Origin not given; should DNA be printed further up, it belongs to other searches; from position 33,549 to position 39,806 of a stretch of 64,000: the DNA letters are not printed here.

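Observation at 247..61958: Near-invariant 11-14 nt translation-initiation block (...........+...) at about 28 gene starts on both strands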

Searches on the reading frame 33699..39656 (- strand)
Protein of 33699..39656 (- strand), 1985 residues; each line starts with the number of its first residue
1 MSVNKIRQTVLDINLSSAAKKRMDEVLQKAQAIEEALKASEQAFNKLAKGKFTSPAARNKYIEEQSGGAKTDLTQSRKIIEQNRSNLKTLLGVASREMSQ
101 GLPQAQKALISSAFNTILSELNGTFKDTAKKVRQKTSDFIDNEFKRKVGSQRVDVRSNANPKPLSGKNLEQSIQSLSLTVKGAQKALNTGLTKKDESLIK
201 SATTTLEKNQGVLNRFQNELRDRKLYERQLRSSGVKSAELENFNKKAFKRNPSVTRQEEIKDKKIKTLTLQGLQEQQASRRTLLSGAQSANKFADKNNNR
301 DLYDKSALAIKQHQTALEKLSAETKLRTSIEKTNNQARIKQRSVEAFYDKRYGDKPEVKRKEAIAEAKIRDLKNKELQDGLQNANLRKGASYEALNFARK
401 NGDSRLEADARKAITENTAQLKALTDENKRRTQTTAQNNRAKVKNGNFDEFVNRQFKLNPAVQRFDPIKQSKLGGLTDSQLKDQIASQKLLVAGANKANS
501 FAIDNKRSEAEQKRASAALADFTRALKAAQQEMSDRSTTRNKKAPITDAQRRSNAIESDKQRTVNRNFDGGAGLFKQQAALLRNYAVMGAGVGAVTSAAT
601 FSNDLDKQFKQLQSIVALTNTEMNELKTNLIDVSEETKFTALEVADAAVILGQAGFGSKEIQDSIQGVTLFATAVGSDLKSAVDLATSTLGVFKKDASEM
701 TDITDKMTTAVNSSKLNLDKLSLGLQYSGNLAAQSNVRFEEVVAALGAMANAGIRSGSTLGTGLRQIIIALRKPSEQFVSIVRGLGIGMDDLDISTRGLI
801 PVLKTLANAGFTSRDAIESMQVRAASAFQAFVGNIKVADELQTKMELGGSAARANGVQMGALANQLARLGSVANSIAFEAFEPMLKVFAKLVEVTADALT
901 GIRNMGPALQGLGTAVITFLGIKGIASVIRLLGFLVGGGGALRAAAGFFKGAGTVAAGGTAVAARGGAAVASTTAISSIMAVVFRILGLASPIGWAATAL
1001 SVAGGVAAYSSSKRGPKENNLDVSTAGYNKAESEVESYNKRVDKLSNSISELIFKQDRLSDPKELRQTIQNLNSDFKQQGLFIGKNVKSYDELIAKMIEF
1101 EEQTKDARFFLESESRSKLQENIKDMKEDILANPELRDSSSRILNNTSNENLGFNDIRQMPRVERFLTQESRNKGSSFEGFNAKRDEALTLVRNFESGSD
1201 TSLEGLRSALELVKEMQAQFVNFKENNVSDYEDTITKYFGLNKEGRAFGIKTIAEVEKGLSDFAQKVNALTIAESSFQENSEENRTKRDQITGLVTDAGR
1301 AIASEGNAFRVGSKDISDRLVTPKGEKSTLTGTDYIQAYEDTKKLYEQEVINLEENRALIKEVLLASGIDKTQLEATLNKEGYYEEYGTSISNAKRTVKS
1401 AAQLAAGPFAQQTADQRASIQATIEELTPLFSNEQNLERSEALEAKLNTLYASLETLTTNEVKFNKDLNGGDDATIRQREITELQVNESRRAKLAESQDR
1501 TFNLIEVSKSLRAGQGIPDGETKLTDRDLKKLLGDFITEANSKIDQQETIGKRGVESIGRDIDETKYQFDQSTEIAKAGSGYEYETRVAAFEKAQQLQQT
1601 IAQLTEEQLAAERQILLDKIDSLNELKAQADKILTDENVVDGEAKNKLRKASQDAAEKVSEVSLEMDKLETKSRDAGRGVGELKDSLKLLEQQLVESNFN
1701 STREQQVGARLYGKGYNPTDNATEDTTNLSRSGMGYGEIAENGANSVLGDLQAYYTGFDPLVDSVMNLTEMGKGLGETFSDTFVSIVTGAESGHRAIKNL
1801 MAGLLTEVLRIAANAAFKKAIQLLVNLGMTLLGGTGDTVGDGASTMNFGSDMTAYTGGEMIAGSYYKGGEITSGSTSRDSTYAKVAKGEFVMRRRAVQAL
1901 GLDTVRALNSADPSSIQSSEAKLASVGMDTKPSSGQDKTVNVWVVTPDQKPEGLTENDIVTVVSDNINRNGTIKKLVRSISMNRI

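Call 8: search_protein_families(library=phrogs, proteins=[window:33699-39656:-], max_evalue=0.00001)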
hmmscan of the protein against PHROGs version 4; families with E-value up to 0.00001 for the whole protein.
window:33699-39656:- (1985 aa): 15 families
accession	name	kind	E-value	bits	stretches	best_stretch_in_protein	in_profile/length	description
phrog_37649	-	tail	2.3e-111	374.3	2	390-1100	234-948/2006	tail length tape measure protein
phrog_1533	-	tail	7.9e-46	157.2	1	373-1051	90-709/1688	tail length tape measure protein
phrog_9696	-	tail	2.1e-30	106.3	1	543-812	9-290/1415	tail length tape measure protein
phrog_991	-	tail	2.3e-29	102.7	1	503-1001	205-664/1966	tail length tape measure protein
phrog_1272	-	tail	1.9e-28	99.8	1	506-990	150-666/1606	tail length tape measure protein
phrog_4704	-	tail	3e-28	99.9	1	412-962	76-583/625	tail length tape measure protein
phrog_28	-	tail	8.2e-28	98.5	1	411-1606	137-1030/1228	tail length tape measure protein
phrog_38390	-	tail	3.4e-26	92.6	1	563-987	23-434/1029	tail length tape measure protein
phrog_167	-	tail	3.4e-21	75.8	1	310-1315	76-910/1555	tail length tape measure protein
phrog_5218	-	unknown function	1e-20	74.6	1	403-1863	103-1333/1599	-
phrog_19074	-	unknown function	1.7e-19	70.3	1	515-791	69-343/1384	-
phrog_5493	-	tail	3e-17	63.2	1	533-794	7-261/1102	tail length tape measure protein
phrog_14441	-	tail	2.8e-16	61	1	514-760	16-236/241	tail length tape measure protein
phrog_1293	-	tail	1.9e-15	56.8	1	483-1127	64-740/1424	tail length tape measure protein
phrog_58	-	tail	4e-12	46.3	1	481-996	225-632/1544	tail length tape measure protein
